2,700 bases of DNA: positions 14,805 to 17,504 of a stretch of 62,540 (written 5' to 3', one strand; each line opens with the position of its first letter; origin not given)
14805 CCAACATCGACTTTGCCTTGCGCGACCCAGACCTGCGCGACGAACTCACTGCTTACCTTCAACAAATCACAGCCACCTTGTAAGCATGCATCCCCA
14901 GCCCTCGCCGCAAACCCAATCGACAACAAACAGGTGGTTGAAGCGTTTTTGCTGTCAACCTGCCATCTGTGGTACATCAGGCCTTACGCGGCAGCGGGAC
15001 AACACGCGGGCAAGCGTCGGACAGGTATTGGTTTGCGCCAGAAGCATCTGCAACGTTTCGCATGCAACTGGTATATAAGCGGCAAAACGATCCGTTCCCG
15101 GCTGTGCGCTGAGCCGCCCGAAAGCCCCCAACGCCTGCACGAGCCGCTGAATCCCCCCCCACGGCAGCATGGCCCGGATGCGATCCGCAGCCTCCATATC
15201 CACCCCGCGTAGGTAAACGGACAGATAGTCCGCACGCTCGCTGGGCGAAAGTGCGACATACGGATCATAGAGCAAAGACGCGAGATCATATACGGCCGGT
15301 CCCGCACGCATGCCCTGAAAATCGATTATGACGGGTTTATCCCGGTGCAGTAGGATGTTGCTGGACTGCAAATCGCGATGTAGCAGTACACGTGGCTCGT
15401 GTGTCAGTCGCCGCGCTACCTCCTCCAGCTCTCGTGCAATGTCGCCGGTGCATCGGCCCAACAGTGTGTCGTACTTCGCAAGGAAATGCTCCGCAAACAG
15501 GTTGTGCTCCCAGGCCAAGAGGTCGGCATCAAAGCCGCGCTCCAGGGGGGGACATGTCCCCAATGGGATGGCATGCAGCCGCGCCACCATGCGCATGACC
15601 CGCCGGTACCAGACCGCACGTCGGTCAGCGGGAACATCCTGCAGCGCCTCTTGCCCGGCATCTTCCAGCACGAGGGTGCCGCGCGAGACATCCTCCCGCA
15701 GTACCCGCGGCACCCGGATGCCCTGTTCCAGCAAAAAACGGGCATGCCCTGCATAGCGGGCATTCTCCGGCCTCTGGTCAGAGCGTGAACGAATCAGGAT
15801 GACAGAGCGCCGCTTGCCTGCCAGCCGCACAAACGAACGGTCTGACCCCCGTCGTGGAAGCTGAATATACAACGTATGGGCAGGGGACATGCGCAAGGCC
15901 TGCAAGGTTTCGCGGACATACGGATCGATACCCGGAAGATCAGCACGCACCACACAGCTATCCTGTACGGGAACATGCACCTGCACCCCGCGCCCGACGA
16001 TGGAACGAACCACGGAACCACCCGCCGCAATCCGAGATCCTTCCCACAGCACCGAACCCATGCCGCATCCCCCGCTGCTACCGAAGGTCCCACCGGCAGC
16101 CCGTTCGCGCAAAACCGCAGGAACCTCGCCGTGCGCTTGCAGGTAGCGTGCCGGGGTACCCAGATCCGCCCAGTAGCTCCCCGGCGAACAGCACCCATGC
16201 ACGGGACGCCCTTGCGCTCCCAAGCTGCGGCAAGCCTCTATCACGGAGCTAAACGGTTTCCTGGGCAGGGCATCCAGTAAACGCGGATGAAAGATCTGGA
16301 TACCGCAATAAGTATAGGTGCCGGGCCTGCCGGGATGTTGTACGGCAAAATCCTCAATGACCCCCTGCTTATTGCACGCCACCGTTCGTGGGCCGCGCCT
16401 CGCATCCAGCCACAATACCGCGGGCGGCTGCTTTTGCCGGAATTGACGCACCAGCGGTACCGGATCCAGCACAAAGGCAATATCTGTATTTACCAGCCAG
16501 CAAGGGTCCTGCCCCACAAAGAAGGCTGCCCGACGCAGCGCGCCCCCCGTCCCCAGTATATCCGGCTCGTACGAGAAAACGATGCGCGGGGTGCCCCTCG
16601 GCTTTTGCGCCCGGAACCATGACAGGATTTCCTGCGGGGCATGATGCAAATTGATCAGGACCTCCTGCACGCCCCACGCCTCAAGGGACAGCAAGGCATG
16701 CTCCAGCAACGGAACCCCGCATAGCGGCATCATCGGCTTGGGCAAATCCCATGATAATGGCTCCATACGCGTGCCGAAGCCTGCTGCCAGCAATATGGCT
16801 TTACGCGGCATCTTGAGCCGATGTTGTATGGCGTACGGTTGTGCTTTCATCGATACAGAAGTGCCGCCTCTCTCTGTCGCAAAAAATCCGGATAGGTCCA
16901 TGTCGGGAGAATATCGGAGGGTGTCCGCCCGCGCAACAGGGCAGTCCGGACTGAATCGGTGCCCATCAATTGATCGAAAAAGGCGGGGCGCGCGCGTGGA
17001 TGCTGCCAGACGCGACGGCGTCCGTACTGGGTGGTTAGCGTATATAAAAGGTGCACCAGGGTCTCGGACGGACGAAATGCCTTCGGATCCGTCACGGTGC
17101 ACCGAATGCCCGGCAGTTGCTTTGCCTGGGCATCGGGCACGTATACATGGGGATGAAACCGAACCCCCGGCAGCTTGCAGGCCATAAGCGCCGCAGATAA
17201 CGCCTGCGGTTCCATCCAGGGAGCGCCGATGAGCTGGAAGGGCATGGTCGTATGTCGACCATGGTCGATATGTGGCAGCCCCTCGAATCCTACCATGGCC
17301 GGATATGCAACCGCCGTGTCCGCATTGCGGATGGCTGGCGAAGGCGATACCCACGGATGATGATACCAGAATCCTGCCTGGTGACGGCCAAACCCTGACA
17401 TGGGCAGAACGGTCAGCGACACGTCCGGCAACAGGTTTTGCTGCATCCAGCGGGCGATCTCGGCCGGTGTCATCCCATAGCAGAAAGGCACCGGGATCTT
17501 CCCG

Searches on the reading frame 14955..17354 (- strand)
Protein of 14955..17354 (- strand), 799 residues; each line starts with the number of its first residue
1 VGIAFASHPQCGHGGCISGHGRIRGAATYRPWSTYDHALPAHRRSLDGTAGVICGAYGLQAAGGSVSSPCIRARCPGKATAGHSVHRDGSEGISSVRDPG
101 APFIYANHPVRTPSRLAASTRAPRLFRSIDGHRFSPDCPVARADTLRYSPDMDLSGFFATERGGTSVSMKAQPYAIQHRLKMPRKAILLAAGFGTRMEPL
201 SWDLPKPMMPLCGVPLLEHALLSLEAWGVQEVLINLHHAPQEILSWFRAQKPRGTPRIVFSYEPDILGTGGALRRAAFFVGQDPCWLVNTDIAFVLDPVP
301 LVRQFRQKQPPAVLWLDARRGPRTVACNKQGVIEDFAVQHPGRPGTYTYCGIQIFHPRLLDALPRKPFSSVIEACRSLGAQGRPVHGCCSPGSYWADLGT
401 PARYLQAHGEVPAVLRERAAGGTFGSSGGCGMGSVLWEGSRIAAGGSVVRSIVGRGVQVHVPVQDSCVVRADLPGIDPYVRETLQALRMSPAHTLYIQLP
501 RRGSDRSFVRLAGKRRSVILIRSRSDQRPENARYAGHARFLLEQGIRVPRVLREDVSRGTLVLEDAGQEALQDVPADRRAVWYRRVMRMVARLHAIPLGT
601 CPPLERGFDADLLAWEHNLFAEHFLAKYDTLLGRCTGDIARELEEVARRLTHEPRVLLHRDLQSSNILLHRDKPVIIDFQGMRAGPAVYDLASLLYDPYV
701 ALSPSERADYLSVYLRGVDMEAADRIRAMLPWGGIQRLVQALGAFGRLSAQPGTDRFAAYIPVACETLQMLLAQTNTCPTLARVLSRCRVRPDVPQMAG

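Call 60: search_protein_families(library=pfam, proteins=[window:14955-17354:-], max_evalue=0.00001)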
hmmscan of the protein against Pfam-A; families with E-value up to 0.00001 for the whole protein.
window:14955-17354:- (799 aa): 5 families
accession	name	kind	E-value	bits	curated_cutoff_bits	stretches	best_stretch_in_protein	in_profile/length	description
PF01636.29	APH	-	3.2e-23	83.2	23.2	1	504-719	10-232/239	Phosphotransferase enzyme family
PF00483.29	NTP_transferase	-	9.7e-18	65.1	21.2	1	185-410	1-241/245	Nucleotidyl transferase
PF12804.13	NTP_transf_3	-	1.5e-11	45.1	27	1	186-298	1-102/160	MobA-like NTP transferase domain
PF04655.20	APH_6_hur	-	3.1e-07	30.5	27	1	519-704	30-212/252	Aminoglycoside/hydroxyurea antibiotic resistance kinase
PF02958.26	EcKL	-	3.7e-07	30.2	22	1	626-696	186-262/294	Ecdysteroid kinase-like family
